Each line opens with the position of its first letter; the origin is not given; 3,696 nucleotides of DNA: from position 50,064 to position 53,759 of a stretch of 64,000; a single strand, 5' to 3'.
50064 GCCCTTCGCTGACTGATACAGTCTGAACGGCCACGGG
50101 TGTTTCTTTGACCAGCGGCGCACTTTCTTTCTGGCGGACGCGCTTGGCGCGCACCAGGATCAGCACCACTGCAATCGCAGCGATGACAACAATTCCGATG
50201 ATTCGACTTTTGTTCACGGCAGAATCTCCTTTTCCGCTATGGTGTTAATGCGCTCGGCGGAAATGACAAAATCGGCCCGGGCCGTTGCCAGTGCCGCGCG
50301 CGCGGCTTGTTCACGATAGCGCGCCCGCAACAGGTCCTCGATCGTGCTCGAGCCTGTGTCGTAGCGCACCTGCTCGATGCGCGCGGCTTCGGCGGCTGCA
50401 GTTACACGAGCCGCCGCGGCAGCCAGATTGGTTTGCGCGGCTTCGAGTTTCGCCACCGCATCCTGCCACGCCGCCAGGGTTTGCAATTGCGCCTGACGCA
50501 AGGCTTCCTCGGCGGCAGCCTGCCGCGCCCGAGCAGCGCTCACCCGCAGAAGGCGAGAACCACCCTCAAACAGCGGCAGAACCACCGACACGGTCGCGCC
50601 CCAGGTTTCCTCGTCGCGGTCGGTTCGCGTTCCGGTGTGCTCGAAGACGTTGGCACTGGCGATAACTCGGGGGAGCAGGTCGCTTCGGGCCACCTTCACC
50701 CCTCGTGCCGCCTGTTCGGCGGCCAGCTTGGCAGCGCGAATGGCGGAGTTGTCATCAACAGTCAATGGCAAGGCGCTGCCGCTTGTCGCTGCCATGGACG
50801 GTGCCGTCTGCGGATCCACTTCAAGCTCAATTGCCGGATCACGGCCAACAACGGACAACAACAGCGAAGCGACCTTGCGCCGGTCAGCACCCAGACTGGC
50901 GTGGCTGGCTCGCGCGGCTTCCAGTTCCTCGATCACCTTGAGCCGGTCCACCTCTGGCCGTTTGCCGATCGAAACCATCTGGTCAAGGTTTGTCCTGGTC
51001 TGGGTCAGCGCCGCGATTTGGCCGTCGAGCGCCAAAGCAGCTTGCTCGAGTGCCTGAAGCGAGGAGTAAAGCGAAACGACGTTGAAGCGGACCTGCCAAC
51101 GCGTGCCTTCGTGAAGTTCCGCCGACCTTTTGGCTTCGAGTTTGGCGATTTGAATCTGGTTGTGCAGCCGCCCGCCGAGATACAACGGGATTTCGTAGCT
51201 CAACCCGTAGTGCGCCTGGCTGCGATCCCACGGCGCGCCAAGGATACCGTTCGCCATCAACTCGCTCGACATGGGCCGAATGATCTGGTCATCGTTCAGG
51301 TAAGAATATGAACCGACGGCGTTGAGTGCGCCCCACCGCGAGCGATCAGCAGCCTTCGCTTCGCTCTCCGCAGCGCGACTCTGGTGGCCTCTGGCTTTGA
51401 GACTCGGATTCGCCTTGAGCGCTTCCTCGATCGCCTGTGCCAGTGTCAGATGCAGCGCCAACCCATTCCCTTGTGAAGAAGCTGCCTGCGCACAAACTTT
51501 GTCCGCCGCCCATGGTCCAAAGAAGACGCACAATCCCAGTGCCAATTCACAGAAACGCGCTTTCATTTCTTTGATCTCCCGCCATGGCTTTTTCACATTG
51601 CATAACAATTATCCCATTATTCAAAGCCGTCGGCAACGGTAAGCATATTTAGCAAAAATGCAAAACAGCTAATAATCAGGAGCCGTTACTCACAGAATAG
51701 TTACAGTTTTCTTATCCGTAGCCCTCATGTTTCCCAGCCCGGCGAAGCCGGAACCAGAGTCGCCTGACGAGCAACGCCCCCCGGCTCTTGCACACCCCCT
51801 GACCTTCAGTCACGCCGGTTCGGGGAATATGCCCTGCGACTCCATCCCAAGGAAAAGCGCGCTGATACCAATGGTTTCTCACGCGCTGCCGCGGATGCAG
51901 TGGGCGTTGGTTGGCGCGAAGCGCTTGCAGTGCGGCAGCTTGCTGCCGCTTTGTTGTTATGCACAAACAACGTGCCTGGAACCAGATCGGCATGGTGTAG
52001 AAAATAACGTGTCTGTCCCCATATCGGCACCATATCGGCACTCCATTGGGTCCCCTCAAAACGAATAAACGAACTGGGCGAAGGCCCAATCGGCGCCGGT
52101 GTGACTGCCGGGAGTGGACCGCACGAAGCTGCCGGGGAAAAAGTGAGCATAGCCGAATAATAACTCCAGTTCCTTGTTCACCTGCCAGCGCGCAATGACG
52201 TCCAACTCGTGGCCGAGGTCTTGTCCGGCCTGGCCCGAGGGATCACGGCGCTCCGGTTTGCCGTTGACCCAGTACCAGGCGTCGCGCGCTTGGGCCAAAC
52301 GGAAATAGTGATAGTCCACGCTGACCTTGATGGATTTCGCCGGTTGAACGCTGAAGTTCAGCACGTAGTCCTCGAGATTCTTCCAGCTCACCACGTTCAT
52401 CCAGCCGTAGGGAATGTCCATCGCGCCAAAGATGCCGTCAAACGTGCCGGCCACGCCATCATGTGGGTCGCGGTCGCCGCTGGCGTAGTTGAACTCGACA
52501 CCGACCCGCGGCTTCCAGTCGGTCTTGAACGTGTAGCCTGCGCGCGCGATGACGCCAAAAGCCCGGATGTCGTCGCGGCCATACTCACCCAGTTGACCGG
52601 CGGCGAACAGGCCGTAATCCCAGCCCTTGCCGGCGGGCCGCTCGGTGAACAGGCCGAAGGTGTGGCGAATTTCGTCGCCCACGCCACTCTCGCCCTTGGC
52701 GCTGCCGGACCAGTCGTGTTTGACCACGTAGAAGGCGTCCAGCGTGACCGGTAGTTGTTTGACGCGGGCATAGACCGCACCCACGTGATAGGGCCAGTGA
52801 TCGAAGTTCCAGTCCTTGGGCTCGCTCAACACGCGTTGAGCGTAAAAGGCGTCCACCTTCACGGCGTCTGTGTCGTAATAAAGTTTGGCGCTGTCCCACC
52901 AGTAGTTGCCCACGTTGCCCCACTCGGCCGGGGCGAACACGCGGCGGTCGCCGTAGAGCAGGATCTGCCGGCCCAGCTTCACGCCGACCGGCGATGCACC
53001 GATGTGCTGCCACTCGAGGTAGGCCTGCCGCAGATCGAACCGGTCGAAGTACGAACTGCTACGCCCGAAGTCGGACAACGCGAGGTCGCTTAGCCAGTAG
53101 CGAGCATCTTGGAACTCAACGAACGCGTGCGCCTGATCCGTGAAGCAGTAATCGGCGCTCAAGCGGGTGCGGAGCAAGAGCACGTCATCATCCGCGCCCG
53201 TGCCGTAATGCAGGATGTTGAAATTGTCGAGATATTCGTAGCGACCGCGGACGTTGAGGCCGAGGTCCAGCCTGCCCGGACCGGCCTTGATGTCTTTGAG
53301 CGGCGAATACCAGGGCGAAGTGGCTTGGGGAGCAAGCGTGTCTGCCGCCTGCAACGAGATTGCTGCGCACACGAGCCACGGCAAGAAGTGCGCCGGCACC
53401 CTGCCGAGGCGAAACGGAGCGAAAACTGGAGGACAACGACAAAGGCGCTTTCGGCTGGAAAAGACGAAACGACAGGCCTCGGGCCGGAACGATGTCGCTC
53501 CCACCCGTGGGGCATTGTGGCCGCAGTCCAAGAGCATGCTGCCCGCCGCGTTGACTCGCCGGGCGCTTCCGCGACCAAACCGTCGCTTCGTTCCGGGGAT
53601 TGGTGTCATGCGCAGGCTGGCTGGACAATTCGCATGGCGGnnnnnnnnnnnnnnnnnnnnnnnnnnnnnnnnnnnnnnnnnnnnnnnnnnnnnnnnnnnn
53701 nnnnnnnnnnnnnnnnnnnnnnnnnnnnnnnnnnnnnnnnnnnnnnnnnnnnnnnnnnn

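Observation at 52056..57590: Porin - FmdE - TauE - octahaem cytochrome: a four-gene envelope module of unknown function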

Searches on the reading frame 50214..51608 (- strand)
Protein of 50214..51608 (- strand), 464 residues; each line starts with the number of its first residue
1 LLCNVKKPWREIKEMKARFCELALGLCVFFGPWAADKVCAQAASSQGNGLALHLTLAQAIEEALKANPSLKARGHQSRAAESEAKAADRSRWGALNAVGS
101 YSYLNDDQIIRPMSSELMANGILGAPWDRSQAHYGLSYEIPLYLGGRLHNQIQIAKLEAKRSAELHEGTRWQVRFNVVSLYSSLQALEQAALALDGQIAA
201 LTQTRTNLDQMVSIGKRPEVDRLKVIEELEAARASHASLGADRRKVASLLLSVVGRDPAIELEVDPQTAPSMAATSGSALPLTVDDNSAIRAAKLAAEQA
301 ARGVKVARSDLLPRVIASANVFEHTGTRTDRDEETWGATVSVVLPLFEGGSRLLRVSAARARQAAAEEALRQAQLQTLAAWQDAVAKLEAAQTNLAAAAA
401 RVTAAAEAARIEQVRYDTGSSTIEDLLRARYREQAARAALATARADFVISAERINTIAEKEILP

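Call 98: search_protein_families(library=ncbifam, proteins=[window:50214-51608:-], max_evalue=0.00001)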
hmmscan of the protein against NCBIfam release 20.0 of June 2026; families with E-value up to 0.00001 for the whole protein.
window:50214-51608:- (464 aa): 3 families
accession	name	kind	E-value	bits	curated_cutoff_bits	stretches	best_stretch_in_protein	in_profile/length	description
TIGR01844.1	type_I_sec_TolC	subfamily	3.4e-35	121.8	225.15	2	56-236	214-379/414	TolC family outer membrane protein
TIGR01845.1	outer_NodT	subfamily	1.9e-22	79.7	210.05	1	56-446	59-445/460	efflux transporter outer membrane subunit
NF007002.0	PRK09465.1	equivalog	2.3e-11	42.9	495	1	329-454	294-419/460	outer membrane channel protein TolC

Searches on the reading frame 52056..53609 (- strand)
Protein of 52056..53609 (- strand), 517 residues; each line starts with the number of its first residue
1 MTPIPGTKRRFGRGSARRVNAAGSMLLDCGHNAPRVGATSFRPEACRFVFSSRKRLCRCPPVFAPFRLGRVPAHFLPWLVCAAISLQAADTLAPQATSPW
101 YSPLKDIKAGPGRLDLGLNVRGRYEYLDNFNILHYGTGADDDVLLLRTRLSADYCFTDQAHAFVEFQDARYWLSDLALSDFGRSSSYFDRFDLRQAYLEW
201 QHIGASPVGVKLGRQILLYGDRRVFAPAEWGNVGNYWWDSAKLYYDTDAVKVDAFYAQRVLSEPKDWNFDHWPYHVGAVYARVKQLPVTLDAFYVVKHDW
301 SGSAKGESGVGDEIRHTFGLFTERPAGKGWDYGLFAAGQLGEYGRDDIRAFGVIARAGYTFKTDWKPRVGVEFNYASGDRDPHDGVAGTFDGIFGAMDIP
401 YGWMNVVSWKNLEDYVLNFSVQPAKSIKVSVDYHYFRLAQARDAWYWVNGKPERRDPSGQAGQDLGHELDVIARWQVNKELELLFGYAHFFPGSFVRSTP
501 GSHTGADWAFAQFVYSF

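Call 3: search_protein_families(library=pfam, proteins=[window:52056-53609:-], max_evalue=0.01)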
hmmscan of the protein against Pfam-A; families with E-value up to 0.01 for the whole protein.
window:52056-53609:- (517 aa): 1 family
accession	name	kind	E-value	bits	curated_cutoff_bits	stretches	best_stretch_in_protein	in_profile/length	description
PF13372.12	Alginate_exp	-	7.8e-70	236.1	25.2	1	113-506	2-391/395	Alginate export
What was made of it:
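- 52056..53399 (-): AlgE-like (Alginate_exp) outer-membrane beta-barrel channel, 447 aa; the start at GTG 53399 is probable. PF13372, 236 bits (call 3).
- Checked: AlgE-like porin, 52056..53399 (PF13372, E 8e-70; call 3).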

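Call 4: search_protein_families(library=ncbifam, proteins=[window:52056-53609:-], max_evalue=0.01)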
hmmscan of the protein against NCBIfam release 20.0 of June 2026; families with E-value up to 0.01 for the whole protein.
window:52056-53609:- (517 aa): 0 families

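Call 61: search_solved_structures(query=window:52056-53399:-, max_evalue=0.1)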
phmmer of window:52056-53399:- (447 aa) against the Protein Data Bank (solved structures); distinct sequences matched with E-value up to 0.1: 0.

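Call 74: find_homologous_proteins(query=window:52056-53399:-, max_evalue=1e-10)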
Query window:52056-53399:- (447 aa): 401 proteins with E <= 1e-10 among 5355 candidates; the best 120 are listed.
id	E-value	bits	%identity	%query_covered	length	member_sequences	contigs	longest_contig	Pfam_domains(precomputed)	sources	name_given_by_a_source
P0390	0.0e+0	1040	98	100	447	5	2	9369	PF13372.13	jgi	-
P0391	4.9e-268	908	86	100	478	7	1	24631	PF13372.13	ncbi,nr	ncbi:MAG: alginate export family protein [Verrucomicrobia bacterium]|nr:alginate export family prote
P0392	1.1e-260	884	81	100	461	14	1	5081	PF13372.13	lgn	-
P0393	8.6e-259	877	83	96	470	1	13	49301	PF13372.13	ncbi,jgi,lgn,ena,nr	ncbi:MAG TPA: alginate export family protein [Verrucomicrobiota bacterium]|nr:alginate export family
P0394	5.9e-256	868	83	96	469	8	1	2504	PF13372.13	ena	-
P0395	9.6e-255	864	82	98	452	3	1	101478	PF13372.13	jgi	jgi:hypothetical protein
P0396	1.6e-254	863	82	98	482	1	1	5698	PF13372.13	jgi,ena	-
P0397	9.5e-254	861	81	99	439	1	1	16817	PF13372.13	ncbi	-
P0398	7.3e-252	855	83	99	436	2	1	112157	PF13372.13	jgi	jgi:hypothetical protein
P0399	4.9e-250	849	80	98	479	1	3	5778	PF13372.13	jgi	jgi:hypothetical protein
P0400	1.3e-249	847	82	98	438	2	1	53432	PF13372.13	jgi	jgi:hypothetical protein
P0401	3.7e-249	846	83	96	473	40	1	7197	PF13372.13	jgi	jgi:hypothetical protein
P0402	7.7e-247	838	79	99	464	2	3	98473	PF13372.13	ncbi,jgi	jgi:hypothetical protein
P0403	4.2e-246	836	79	99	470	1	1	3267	PF13372.13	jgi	jgi:hypothetical protein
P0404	2.7e-244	830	80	94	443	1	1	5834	PF13372.13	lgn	-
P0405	4.3e-244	829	78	99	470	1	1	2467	PF13372.13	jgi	jgi:hypothetical protein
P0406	2.4e-241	820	78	99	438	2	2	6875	PF13372.13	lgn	-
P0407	2.9e-241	820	79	99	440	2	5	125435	PF13372.13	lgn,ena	-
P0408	2.9e-238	810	77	98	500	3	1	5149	PF13372.13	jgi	-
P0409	6.0e-238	809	76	98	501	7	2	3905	PF13372.13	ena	-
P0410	1.3e-236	804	77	97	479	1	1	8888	PF13372.13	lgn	-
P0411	6.7e-232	789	77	94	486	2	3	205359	PF13372.13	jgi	jgi:hypothetical protein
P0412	1.9e-231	787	81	90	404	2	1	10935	PF13372.13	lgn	-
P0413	2.2e-231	787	77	94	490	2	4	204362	PF13372.13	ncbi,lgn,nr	ncbi:MAG: alginate export family protein [Verrucomicrobia bacterium]|nr:alginate export family prote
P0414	6.9e-226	769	72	99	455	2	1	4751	PF13372.13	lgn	-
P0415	2.9e-225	767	74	96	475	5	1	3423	PF13372.13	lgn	-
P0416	2.1e-217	741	70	98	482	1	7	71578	PF13372.13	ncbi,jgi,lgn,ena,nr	ncbi:MAG TPA: hypothetical protein DCM87_13620 [Planctomycetes bacterium]|nr:hypothetical protein [P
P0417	1.8e-213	728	72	94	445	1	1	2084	PF13372.13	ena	-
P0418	1.6e-212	725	70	98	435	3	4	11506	PF13372.13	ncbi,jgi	jgi:hypothetical protein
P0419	4.1e-210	717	70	94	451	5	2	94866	PF06980.18,PF13372.13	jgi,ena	-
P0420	1.9e-208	711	69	98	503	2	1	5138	PF13372.13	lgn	-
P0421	6.4e-206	703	69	94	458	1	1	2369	PF13372.13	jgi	jgi:hypothetical protein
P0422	1.8e-199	682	84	77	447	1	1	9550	PF13372.13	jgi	jgi:hypothetical protein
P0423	8.2e-195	666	64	99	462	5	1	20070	PF13372.13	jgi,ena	-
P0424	1.8e-193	662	70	92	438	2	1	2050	PF13372.13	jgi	-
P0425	9.7e-188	643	67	94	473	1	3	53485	PF13372.13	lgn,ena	-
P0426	1.0e-184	633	63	98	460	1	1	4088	PF13372.13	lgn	-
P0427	7.7e-182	624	62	97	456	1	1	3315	PF13372.13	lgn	-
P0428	1.7e-164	566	56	96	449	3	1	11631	PF13372.13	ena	-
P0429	1.3e-160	554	56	96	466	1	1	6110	PF13372.13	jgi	jgi:hypothetical protein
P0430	8.1e-160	551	55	95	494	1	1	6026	PF13372.13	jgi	jgi:hypothetical protein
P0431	2.7e-157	543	54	94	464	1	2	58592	PF13372.13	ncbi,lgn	-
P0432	2.7e-157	543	55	95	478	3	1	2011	PF13372.13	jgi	jgi:hypothetical protein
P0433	3.7e-156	539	54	98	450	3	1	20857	PF13372.13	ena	-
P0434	5.0e-156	539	54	98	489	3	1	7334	PF13372.13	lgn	-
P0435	2.0e-155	537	75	66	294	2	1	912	PF13372.13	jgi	jgi:hypothetical protein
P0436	1.0e-154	534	55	95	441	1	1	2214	PF13372.13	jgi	jgi:hypothetical protein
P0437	1.1e-154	534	54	95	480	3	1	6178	PF13372.13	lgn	-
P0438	2.9e-154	533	53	100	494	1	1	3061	PF13372.13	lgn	-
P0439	5.2e-154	532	55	95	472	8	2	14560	PF13372.13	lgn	-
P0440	9.2e-154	531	55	96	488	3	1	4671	PF13372.13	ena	-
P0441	6.3e-152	525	53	95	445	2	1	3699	PF13372.13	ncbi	-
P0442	1.3e-150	521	53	95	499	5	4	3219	PF13372.13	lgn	-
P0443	1.5e-150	520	53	95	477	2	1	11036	PF13372.13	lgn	-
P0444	3.9e-150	519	53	94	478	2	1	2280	PF13372.13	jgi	-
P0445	1.0e-148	514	52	98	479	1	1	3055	PF13372.13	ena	-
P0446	1.1e-147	511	53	95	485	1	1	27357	PF13372.13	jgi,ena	-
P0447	3.1e-147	510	53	94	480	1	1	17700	PF13372.13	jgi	jgi:hypothetical protein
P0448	4.3e-147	509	55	94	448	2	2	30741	PF13372.13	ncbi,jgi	-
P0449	9.6e-147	508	52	95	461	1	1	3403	PF13372.13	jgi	-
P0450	1.4e-146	507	52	94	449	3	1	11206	PF13372.13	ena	-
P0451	1.9e-146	507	52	95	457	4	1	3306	PF13372.13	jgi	-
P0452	2.4e-146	507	55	91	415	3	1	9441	PF13372.13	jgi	-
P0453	9.8e-146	505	52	97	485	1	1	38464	PF13372.13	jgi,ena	-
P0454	2.7e-144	500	51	98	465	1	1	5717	PF13372.13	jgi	jgi:hypothetical protein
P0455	7.4e-144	498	52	94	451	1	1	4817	PF13372.13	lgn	-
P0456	8.9e-144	498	52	93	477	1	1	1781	PF13372.13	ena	-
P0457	2.4e-143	497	52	96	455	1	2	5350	PF13372.13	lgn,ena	-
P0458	6.0e-142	492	50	98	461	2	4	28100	PF13372.13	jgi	jgi:hypothetical protein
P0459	6.1e-142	492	49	98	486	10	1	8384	PF13372.13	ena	-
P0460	2.4e-141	490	50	100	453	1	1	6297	PF13372.13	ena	-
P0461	1.7e-139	484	50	96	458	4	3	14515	PF13372.13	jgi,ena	-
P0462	3.0e-139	483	52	92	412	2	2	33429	PF13372.13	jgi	-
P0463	3.3e-139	483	50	98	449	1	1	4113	PF13372.13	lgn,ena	-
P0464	9.4e-139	482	49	96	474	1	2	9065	PF13372.13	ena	-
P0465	1.8e-138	481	52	94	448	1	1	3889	PF13372.13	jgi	-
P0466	1.4e-137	478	50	94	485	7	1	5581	PF13372.13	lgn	-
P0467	2.3e-137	477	51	96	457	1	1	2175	PF13372.13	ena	-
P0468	2.6e-137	477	49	98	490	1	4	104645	PF13372.13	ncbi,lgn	-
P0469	6.7e-136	472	53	93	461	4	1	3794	PF13372.13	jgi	-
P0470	1.6e-135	471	49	95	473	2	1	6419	PF13372.13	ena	-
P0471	1.8e-135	471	50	97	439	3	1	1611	PF13372.13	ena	-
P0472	6.7e-135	469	51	94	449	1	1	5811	PF13372.13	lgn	-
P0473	4.7e-133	463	74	57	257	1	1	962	PF13372.13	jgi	jgi:hypothetical protein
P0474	2.1e-132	461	48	94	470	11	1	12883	PF13372.13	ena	-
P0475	2.7e-132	460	49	94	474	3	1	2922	PF13372.13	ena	-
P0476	8.2e-132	459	47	98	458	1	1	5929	PF13372.13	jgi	jgi:hypothetical protein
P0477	1.5e-131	458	48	94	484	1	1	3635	PF13372.13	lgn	-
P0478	8.7e-131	455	50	94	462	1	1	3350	PF13372.13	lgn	-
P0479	2.7e-130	454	48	98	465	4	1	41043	PF13372.13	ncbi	-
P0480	6.4e-130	452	48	95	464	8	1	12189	PF13372.13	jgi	jgi:hypothetical protein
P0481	2.7e-129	450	51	88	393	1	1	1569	PF13372.13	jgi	jgi:hypothetical protein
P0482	2.9e-129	450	48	95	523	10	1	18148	PF13372.13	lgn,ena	-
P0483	1.4e-127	445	76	55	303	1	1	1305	PF13372.13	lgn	-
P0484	1.1e-126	442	47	98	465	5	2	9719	PF13372.13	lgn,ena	-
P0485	6.5e-126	439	48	94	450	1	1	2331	PF13372.13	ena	-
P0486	1.8e-125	438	53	79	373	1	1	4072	PF13372.13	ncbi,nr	ncbi:MAG: alginate export family protein, partial [Planctomycetes bacterium]|nr:alginate export fami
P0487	1.8e-125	438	48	98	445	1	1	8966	PF13372.13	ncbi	-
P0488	3.8e-125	437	77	55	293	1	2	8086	PF13372.13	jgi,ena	-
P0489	5.8e-125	436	46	98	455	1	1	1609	PF13372.13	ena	-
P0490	1.9e-124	434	44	97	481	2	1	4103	PF13372.13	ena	-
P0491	8.5e-124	432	50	93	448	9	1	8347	PF13372.13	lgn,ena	-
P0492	7.3e-121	423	49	95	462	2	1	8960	PF13372.13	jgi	-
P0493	1.0e-120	422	46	99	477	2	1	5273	PF13372.13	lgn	-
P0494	9.0e-120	419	47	94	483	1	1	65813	PF13372.13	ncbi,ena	-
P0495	1.5e-118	415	48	95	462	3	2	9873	PF13372.13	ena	-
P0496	3.1e-118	414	45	98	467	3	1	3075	PF13372.13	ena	-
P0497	3.3e-118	414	45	99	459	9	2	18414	PF13372.13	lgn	-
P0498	1.2e-114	402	45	96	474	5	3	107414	PF13372.13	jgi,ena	-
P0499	1.1e-112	396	46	98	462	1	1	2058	PF13372.13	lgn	-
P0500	1.9e-112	395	46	95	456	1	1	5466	PF13372.13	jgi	-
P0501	2.7e-112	394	45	96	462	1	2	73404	PF13372.13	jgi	-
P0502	4.1e-112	394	46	89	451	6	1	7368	PF13372.13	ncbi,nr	ncbi:MAG: alginate export family protein [Planctomycetes bacterium]|nr:alginate export family protei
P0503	1.1e-110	389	44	95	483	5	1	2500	PF13372.13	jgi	jgi:hypothetical protein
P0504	1.3e-109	385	45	98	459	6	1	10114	PF13372.13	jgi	-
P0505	1.9e-109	385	47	89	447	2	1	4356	PF13372.13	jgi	-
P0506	2.4e-109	385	44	98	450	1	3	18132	PF13372.13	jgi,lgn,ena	-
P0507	6.3e-109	383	45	94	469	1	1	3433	PF13372.13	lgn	-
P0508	1.1e-108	382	43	96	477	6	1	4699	PF13372.13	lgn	-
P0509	1.1e-108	382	44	100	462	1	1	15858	PF13372.13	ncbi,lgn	ncbi:MAG: alginate export family protein [Candidatus Brocadiia bacterium]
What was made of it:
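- Checked: A 98%-identical database protein (P0390) is also 447 aa, which fits this start (call 74).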

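Call 75: find_encoding_contigs(protein=P0468, flank=7000, max_places=1)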
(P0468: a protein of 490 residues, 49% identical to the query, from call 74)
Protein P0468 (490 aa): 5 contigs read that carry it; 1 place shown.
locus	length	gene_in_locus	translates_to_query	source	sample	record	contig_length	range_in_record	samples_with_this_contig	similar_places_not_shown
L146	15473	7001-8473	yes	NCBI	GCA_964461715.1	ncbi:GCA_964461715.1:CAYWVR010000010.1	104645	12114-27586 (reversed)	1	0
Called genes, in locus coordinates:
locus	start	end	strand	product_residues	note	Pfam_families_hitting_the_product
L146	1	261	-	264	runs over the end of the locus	PF01869:BcrAD_BadFG, PF02782:FGGY_C (faint)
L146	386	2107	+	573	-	PF00586:AIRS, PF02769:AIRS_C, PF02627:CMD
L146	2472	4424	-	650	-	PF00009:GTP_EFTU, PF03144:GTP_EFTU_D2 (weak), PF25461:Beta-barrel_SelB, PF09106:WHD_2nd_SelB (faint), PF09107:WHD_3rd_SelB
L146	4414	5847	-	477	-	PF12390:Se-cys_synth_N, PF03841:SelA, PF01041:DegT_DnrJ_EryC1 (weak)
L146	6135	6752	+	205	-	-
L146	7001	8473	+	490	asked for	PF13372:Alginate_exp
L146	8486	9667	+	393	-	PF13379:NMT1_2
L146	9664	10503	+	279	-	PF00528:BPD_transp_1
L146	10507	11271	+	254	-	PF00005:ABC_tran, PF13304:AAA_21 (faint)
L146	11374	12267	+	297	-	PF00990:GGDEF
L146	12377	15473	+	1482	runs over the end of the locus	PF13360:PQQ_2 (faint), PF02985:HEAT (faint), PF00514:Arm (faint), PF13646:HEAT_2, PF17963:Big_9, PF07691:PA14 (weak)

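Call 76: find_encoding_contigs(protein=P0498, flank=7000, max_places=1)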
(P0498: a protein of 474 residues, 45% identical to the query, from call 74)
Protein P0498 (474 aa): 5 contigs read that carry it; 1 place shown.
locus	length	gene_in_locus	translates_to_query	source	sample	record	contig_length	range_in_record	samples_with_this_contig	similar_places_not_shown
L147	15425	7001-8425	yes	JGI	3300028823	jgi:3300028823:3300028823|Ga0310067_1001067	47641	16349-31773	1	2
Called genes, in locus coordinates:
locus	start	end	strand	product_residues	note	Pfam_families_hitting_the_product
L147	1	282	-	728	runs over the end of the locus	PF20256:MoCoBD_2, PF01315:Ald_Xan_dh_C (faint), PF02738:MoCoBD_1, PF20256:MoCoBD_2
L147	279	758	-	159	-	PF00111:Fer2, PF01799:Fer2_2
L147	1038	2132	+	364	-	PF02625:XdhC_CoxI, PF13478:XdhC_C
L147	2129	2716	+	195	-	PF01128:IspD (weak), PF02348:CTP_transf_3, PF12804:NTP_transf_3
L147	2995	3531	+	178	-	-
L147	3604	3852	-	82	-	-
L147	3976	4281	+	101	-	-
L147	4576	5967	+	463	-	PF01011:PQQ (faint), PF13360:PQQ_2, PF13570:Beta-prop_ACSF4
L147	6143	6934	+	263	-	PF13531:SBP_bac_11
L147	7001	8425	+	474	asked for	PF13372:Alginate_exp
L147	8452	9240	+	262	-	PF01547:SBP_bac_1 (weak), PF13531:SBP_bac_11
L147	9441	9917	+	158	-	PF01925:TauE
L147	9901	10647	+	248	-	PF13531:SBP_bac_11, PF13416:SBP_bac_8 (weak)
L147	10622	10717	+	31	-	-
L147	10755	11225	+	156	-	-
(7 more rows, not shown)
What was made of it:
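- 52056..53399 (-): Relatives at 45-49% identity sit in anion ABC-uptake clusters (calls 75, 76).
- Porin relatives sit in NitT/TauT-type and ModA-type anion ABC-uptake clusters (calls 75, 76). The porin is an Alginate_exp-type small channel of about 440 aa, and its relatives serve anion uptake systems (calls 3, 75, 76).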
